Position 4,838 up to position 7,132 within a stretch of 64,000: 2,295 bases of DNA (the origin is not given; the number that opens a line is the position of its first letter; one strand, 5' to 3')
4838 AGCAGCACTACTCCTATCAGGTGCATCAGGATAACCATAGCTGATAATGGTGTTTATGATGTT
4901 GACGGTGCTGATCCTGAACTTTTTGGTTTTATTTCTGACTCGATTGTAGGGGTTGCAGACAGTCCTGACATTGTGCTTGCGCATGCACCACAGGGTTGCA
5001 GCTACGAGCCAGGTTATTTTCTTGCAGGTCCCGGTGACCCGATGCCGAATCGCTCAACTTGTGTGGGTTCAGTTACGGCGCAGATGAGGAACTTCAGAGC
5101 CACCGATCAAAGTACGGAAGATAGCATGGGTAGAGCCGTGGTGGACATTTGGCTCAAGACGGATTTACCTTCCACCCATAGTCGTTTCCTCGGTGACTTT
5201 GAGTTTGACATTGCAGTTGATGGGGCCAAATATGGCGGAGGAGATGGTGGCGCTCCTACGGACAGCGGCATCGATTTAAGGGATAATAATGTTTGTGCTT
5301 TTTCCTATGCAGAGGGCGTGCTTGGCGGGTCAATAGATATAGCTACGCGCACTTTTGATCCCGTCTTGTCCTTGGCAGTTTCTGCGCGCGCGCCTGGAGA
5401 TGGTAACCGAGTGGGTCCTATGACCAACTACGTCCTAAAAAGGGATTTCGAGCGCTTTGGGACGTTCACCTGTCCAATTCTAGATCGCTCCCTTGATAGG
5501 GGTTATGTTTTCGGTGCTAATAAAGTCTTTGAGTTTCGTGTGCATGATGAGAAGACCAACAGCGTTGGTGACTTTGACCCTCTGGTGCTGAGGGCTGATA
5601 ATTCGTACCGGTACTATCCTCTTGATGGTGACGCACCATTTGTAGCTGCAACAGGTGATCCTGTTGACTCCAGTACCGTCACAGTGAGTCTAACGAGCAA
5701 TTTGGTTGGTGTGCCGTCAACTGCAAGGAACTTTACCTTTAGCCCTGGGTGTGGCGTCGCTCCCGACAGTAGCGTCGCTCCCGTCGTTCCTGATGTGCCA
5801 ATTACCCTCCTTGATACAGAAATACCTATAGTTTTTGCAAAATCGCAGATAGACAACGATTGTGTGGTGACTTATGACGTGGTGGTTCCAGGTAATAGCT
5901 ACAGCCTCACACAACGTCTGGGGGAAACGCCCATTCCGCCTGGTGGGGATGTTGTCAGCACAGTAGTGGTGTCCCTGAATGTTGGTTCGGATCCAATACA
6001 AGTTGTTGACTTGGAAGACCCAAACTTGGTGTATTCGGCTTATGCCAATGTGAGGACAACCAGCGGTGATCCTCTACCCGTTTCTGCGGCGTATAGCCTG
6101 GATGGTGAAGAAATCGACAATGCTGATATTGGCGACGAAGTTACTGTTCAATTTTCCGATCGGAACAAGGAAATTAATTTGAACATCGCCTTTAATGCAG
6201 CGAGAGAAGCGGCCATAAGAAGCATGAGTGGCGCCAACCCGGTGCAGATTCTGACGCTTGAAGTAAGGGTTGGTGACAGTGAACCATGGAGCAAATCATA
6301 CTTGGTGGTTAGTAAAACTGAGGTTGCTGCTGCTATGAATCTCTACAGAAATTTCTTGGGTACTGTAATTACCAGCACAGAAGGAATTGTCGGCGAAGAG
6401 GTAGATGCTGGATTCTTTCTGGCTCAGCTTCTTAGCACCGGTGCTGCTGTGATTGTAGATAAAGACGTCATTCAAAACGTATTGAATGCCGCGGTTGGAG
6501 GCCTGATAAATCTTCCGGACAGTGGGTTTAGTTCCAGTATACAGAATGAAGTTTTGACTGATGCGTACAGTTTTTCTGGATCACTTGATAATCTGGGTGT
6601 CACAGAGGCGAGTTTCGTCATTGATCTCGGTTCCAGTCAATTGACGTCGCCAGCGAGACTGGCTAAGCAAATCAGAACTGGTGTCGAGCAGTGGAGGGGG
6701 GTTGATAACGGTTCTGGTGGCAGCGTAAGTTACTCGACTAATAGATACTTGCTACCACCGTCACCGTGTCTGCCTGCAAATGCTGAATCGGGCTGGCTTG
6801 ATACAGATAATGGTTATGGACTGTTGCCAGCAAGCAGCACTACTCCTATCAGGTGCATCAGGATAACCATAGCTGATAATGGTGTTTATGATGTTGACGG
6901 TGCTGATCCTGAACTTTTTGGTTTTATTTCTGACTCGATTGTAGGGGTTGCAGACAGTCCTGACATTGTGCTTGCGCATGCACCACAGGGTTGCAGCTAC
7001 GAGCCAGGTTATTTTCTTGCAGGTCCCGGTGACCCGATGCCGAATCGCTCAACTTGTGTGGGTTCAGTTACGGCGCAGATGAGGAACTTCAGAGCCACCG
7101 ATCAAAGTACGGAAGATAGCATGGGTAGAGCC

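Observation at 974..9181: Giant surface-protein gene made of four in-frame, near-identical ~2-kb copies of a whole mature-protein unit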

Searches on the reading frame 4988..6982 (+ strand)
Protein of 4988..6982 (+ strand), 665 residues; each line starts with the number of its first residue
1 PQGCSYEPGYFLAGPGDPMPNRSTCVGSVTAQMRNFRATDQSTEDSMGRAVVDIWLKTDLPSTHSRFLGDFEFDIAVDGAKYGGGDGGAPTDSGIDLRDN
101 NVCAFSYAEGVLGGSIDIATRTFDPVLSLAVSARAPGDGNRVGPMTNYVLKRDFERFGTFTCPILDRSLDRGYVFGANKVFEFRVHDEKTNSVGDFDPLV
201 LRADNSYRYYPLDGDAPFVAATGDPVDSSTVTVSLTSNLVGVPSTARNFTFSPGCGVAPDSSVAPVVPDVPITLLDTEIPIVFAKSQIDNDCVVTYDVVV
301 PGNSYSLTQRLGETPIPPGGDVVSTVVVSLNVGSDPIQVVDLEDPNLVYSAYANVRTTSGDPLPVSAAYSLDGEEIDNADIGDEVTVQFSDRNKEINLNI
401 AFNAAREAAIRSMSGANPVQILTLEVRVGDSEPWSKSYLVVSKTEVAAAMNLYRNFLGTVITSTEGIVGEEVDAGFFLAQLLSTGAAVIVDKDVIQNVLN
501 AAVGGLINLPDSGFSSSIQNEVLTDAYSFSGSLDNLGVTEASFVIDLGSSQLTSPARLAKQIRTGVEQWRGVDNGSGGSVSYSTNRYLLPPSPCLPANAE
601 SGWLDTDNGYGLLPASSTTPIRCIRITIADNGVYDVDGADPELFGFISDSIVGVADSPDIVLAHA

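Call 18: find_homologous_proteins(query=window:4988-6982:+)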
Query window:4988-6982:+ (665 aa): 2 proteins with E <= 0.001 among 8000 candidates.
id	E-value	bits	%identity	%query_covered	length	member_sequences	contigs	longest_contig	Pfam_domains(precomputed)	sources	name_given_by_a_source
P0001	3.5e-243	827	67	98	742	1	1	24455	-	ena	-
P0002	1.9e-228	778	64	98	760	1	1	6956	-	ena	-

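Call 20: find_encoding_contigs(protein=P0001, flank=10000)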
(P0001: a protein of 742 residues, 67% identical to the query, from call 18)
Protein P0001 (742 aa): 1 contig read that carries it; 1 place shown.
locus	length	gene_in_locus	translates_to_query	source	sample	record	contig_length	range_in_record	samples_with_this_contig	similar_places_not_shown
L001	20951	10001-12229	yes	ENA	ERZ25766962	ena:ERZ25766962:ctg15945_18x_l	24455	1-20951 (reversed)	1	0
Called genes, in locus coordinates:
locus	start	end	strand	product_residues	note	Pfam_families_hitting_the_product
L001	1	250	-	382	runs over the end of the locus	PF06114:Peptidase_M78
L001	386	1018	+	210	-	-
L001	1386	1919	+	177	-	-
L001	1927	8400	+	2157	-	PF03534:SpvB, PF01839:FG-GAP (faint), PF13517:FG-GAP_3, PF12256:TcdB_toxin_midN, PF13517:FG-GAP_3 (weak), PF05593:RHS_repeat (weak), PF25023:TEN_YD-shell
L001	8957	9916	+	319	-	-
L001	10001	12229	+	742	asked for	-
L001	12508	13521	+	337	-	PF01636:APH, PF02958:EcKL (weak)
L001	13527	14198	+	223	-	PF00483:NTP_transferase, PF12804:NTP_transf_3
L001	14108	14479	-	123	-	-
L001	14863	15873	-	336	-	-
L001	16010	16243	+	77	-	-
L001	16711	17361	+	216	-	-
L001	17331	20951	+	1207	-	?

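Call 21: find_encoding_contigs(protein=P0002, flank=10000)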
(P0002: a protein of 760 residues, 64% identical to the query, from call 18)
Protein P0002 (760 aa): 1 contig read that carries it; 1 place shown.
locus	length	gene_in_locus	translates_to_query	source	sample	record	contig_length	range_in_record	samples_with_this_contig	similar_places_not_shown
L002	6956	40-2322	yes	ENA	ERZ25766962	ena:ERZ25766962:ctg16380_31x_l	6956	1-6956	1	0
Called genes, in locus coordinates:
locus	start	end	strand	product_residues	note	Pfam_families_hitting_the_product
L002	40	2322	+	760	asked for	-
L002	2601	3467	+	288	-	-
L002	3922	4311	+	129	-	-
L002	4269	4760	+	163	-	PF13582:Reprolysin_3 (faint), PF13688:Reprolysin_5 (weak)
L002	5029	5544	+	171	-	PF00732:GMC_oxred_N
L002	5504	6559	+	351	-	PF00732:GMC_oxred_N, PF05199:GMC_oxred_C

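Call 30: search_protein_representatives(protein=window:4988-6982:+)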
Query: 665 residues. Proteins with E-value up to 0.001 (for the whole library): 20; up to 1e-10: 17; up to 1e-30: 7. The best 20 are listed.
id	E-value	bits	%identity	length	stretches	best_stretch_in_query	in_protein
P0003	0.0e+00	3132.0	82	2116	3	1-665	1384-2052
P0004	1.5e-47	179.1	35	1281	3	47-586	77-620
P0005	1.2e-46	176.1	39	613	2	47-317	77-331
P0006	1.1e-40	156.4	43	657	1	18-346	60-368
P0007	3.6e-39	151.4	43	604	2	47-312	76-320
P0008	6.7e-37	143.9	36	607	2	18-317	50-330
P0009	4.6e-36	141.1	37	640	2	489-664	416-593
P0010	6.9e-30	120.7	51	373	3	547-665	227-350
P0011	4.5e-25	104.8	49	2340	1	491-658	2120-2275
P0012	1.4e-24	103.1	32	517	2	14-317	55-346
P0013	1.2e-20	90.1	51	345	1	511-665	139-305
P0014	5.1e-20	88.1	39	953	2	469-656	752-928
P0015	5.2e-17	78.1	46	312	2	521-600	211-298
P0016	9.8e-15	70.6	41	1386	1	475-663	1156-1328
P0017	2.6e-11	59.3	42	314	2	543-665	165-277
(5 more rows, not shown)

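Call 34: find_homologous_proteins(query=A1, max_evalue=0.001)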
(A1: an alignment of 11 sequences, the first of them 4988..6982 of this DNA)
Query A1 (11 sequences) (665 aa, profile of the alignment): 2 proteins with E <= 0.001 among 8000 candidates.
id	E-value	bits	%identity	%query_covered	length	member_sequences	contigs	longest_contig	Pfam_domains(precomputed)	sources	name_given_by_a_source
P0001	1.6e-273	927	67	98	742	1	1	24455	-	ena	-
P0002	1.5e-259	881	64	98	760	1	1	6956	-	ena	-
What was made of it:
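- Tried and rejected: A second find_homologous_proteins search with the family profile returned only the same two proteins (call 34).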

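Call 36: find_related_loci(query=A1, collection=genome_contigs, flank=10000)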
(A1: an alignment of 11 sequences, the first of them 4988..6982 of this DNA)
Query A1 (665 aa) in genome_contigs; peptide patterns used: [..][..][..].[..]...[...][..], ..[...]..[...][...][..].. (x = any residue, [..] = any of these).
23 stretches matched a pattern; 1 encode a relative of the query (tblastn E <= 1e-3); 1 distinct loci.
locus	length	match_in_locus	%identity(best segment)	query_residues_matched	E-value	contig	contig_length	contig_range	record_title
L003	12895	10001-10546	40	474-665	2e-24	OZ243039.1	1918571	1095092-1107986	MAG: Candidatus Oxydemutatoraceae bacterium isolate 2429231d-f204-4be9-8c17-397346704460 genome assembly, chromosome: 1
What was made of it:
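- Tried and rejected: Oxydemutatoraceae MAG with 40% identity in the C-module (call 36).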

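Call 46: search_protein_families(library=ncbifam, proteins=[P0013, P0005, P0001], max_evalue=10)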
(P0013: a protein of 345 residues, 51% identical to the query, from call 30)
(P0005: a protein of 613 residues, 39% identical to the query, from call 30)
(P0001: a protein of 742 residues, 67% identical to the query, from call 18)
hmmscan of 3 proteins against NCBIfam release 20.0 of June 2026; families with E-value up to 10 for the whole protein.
P0013 (345 aa): 3 families
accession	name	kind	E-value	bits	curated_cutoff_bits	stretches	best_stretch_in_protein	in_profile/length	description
NF041766.1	choice_anch_U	domain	0.006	17.4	32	1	260-292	61-89/92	choice-of-anchor U domain-containing protein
TIGR03901.2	MYXO-CTERM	domain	0.0065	16.8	20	1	307-336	7-33/34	MYXO-CTERM sorting domain-containing protein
TIGR03501.1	GlyGly_CTERM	domain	1.8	9.5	15.5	1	315-336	1-22/22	GlyGly-CTERM sorting domain-containing protein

P0005 (613 aa): 2 families
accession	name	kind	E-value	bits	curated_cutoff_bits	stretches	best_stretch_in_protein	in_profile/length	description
NF038186.1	YPDG_rpt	domain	0.0081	17.1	40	1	281-320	49-91/98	YPDG domain-containing protein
NF041766.1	choice_anch_U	domain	0.19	12.6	32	1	525-554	63-88/92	choice-of-anchor U domain-containing protein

P0001 (742 aa): 0 families

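Call 47: predict_structure(alignment_id=A1)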
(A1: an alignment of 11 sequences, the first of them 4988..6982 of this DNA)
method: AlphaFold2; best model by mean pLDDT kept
length: 665 residues; sequences in the alignment: 11
mean_pLDDT: 48.3   pTM: 0.36
mean pLDDT of the five models: 48.3, 46.9, 45.2, 43.8, 43.3
residues with pLDDT >= 90: 0; 70-90: 113; 50-70: 186; < 50: 366
segments of 3 or more residues with pLDDT < 50: 1-23, 41-45, 78-92, 113-126, 135-139, 174-181, 314-539, 557-576, 587-592, 630-665
pLDDT, mean of each block of 10 residues (from residue 1): 39 45 61 63 53 73 61 54 35 54 66 48 47 47 60 74 60 45 58 59 56 60 61 74 79 77 80 79 75 76 67 37 32 31 30 31 25 28 27 38 45 37 40 37 33 30 25 26 26 29 26 23 31 38 61 52 29 44 58 62 64 65 66 29 32 27 22
secondary structure, 60 per line:
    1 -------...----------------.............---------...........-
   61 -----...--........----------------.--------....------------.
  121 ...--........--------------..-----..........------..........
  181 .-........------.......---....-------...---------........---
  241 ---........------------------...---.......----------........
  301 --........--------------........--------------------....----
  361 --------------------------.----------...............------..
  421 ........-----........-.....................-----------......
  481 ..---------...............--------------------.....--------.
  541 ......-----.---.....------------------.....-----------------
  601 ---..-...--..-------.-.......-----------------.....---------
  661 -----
elements in order (helices of 4 or more, strands of 3 or more residues): E27-39 E49-59 E66-68 E71-78 E104-107 E120-123 E126-133 E155-164 E171-181 E183-187 E197-203 E207-210 E218-220 E230-237 E244-251 E270-272 E276-282 E293-300 E303-310 E325-332 E353-356 H398-412 E419-428 E434-441 H443-463 H475-482 H492-506 E527-531 E540-546 E556-560 E579-583 E623-629 E647-651
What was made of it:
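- Tried and rejected: The whole-unit AlphaFold2 model was poor (pLDDT 48, call 47).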

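Call 51: fold_search(model_id=the predicted structure, library=pdb)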
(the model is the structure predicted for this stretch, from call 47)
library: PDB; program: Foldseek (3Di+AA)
matches with E <= 10: 1517; with E <= 0.001: 7
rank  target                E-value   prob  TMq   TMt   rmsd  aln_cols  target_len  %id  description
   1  4mmx_A                1.7e-04  0.99  0.18  0.14  26.4       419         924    9  Integrin AlphaVBeta3 ectodomain bound to the tenth domain of Fibronectin (released 2014-03-26)
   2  4g1m_A                2.5e-04  0.94  0.17  0.14  28.4       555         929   10  Re-refinement of alpha V beta 3 structure (released 2012-12-12)
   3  9o6n_B                3.0e-04  0.97  0.11  0.26  14.8       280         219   12  Structure of Siglec-10 (released 2026-02-25)
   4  6kzb_A                4.7e-04  0.98  0.15  0.14  11.7       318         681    9  Transglutaminase2 complexed with calcium (released 2020-12-09)
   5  3k71_A                6.7e-04  0.87  0.16  0.13  25.2       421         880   12  Structure of integrin alphaX beta2 ectodomain (released 2010-01-12)
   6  3k71_C                7.8e-04  0.75  0.14  0.11  26.5       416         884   12  Structure of integrin alphaX beta2 ectodomain (released 2010-01-12)
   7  6kzb_B                9.1e-04  0.96  0.14  0.14  11.4       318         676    8  Transglutaminase2 complexed with calcium (released 2020-12-09)
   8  3k71_E                1.2e-03  0.63  0.14  0.11  26.6       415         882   12  Structure of integrin alphaX beta2 ectodomain (released 2010-01-12)
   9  1kv3_A                1.3e-03  0.95  0.13  0.14  12.0       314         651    9  HUMAN TISSUE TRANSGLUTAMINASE IN GDP BOUND FORM (released 2002-03-13)
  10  4be6_A                1.6e-03  0.94  0.13  0.27  15.6       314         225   10  V. cholera biofilm scaffolding protein RbmA (released 2013-12-18)
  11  9o6n_A                1.6e-03  0.91  0.12  0.28  16.5       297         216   12  Structure of Siglec-10 (released 2026-02-25)
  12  8xfo_A                1.7e-03  0.90  0.14  0.13  16.8       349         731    9  Cryo-EM structure of integrin ITGAV, ITGB3 and CYCLO (RGDFK) complex, conformation 2 (released 2024-12-18)
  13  8s3o_A                1.7e-03  0.90  0.12  0.08  19.3       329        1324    8  Structure of native human CD109 (released 2025-03-05)
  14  6avq_A                1.9e-03  0.93  0.17  0.14  26.6       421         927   11  The Therapeutic Antibody LM609 Selectively Inhibits Ligand Binding to Human alpha-V beta-3 Integrin via Steric Hindran (released 2017-11-01)
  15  9iuj_A                2.2e-03  0.82  0.13  0.12  16.3       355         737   10  Integrin alpha-v beta-3 in complex with rhodostomin (released 2025-07-30)
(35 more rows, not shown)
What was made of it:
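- Tried and rejected: Its Foldseek matches are generic tandem Ig-like proteins with TM below 0.3 (call 51).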

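Call 53: find_encoding_contigs(protein=P0003, flank=10000, max_places=4)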
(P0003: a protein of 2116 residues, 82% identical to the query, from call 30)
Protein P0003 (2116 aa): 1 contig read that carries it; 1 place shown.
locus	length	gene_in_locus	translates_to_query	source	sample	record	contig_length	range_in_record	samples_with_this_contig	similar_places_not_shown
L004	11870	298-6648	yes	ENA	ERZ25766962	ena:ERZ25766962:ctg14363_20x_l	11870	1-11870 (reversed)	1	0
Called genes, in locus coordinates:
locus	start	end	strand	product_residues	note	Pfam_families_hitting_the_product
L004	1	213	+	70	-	?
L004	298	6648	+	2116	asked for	-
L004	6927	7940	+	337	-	PF01636:APH, PF02958:EcKL (weak)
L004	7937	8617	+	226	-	PF00483:NTP_transferase, PF12804:NTP_transf_3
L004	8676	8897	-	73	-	-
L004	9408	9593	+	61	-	-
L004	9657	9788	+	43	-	-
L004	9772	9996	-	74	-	-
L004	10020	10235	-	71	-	-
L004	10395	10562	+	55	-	-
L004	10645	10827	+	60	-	-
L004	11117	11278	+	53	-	-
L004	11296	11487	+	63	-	-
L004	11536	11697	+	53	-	-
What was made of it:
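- One metagenome sample (whether the window comes from it is unknown) holds at least three variants of the locus (calls 20, 21, 53), so strain mixtures are present.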

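Call 76: search_protein_families(library=ncbifam, proteins=[window:4988-6982:+], max_evalue=10)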
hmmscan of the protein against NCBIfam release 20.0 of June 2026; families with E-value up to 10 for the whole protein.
window:4988-6982:+ (665 aa): 0 families

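Call 77: search_solved_structures(query=A1, max_evalue=1)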
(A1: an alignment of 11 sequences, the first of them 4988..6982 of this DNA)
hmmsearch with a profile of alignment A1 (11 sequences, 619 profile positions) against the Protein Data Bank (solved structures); distinct sequences matched with E-value up to 1: 4.
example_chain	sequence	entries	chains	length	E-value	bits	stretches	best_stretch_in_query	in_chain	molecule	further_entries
8iaj_A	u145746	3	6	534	0.23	13.2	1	431-475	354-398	chimera of Long chain base biosynthesis protein 1 and Serine palmitoyltransferase 1 | Long chain base biosynthesis protein 1,Serine palmitoyltransferase 1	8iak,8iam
8c82_B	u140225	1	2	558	0.25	13.1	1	431-475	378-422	Serine palmitoyltransferase 1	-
8c80_B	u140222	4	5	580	0.26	13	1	431-475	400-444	Serine palmitoyltransferase 1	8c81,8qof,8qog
4lfk_A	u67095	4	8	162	0.94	11.2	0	344-419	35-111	Galactose-6-phosphate isomerase subunit A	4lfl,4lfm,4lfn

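Call 78: search_protein_families(library=pfam, alignment_id=A1, max_evalue=0.1)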
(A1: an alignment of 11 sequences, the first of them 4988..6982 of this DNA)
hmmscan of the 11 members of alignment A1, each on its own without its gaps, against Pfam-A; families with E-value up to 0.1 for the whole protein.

A. member 1, window:4988-6982:+ (665 aa): 0 families

B. families by the number of members that match (of 11 scanned): 2 families
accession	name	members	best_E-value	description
PF23148.1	Gp77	2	0.0061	Podophage GP4 fiber-tail adaptor protein gp77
PF18957.6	RibLong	2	0.041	Long Rib domain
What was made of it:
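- Closest known: Tandem-repeat, copy-number-variable surface proteins of Gram-positive cocci. Different: RibLong reached only E = 0.04 in 2 of 11 members (call 78).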

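Call 80: find_related_loci(query=A1, collection=metagenome_contigs, flank=8000)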
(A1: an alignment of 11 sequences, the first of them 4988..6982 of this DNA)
Query A1 (665 aa) in metagenome_contigs; peptide patterns used: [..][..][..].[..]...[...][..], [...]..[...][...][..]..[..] (x = any residue, [..] = any of these).
81 stretches matched a pattern, but none encodes a relative of the query by tblastn (E <= 1e-3).

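Call 82: list_cluster_members(proteins=[P0004, P0005, P0006, P0007, P0008, P0009, P0011, P0013, P0014, P0016])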
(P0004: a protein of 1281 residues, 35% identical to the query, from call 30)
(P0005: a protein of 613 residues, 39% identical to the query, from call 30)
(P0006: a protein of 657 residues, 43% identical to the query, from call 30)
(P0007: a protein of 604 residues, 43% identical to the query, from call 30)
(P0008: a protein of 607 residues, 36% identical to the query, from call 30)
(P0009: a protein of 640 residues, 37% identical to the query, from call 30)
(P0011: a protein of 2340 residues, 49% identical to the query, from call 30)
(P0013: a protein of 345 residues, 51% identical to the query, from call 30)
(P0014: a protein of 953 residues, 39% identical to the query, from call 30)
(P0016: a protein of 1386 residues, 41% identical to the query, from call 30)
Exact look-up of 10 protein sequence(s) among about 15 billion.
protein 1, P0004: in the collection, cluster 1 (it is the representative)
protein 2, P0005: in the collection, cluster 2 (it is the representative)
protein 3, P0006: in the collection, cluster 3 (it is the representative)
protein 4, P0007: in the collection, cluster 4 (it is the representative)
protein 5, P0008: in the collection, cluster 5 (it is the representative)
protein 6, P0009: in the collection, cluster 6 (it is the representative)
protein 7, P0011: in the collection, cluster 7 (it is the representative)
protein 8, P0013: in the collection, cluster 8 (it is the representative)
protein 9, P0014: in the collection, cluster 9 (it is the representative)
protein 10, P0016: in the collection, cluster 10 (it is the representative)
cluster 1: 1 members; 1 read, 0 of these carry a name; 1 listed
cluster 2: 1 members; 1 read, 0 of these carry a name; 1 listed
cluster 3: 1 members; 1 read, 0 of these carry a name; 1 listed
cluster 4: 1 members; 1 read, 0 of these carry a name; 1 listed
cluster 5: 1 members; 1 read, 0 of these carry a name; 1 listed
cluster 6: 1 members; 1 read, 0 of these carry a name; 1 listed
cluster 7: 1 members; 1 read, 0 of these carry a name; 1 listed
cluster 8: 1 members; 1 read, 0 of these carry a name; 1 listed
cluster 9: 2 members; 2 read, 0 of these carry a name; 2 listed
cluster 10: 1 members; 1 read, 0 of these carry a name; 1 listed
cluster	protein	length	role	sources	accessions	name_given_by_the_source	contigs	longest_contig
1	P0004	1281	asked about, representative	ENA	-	-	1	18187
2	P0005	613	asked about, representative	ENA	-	-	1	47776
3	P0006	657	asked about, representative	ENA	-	-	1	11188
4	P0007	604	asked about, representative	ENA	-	-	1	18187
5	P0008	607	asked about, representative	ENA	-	-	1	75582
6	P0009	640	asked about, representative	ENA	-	-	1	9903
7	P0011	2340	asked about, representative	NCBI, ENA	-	-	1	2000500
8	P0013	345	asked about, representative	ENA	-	-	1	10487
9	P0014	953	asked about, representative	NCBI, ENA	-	-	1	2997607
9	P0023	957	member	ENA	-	-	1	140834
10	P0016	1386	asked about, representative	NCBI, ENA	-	-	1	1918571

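Call 83: find_encoding_contigs(protein=P0004, flank=10000, max_places=2)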
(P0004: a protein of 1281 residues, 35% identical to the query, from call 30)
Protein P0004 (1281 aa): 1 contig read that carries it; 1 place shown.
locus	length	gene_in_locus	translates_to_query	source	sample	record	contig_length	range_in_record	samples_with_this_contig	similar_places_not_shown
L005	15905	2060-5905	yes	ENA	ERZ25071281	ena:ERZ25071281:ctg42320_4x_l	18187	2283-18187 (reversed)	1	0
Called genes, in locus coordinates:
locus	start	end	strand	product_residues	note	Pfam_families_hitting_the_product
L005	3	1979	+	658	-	?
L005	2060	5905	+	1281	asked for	-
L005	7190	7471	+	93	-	-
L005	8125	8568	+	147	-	-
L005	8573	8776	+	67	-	-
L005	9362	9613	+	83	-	-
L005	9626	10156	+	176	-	-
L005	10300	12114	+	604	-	-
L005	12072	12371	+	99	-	-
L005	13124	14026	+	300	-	-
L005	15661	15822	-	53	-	-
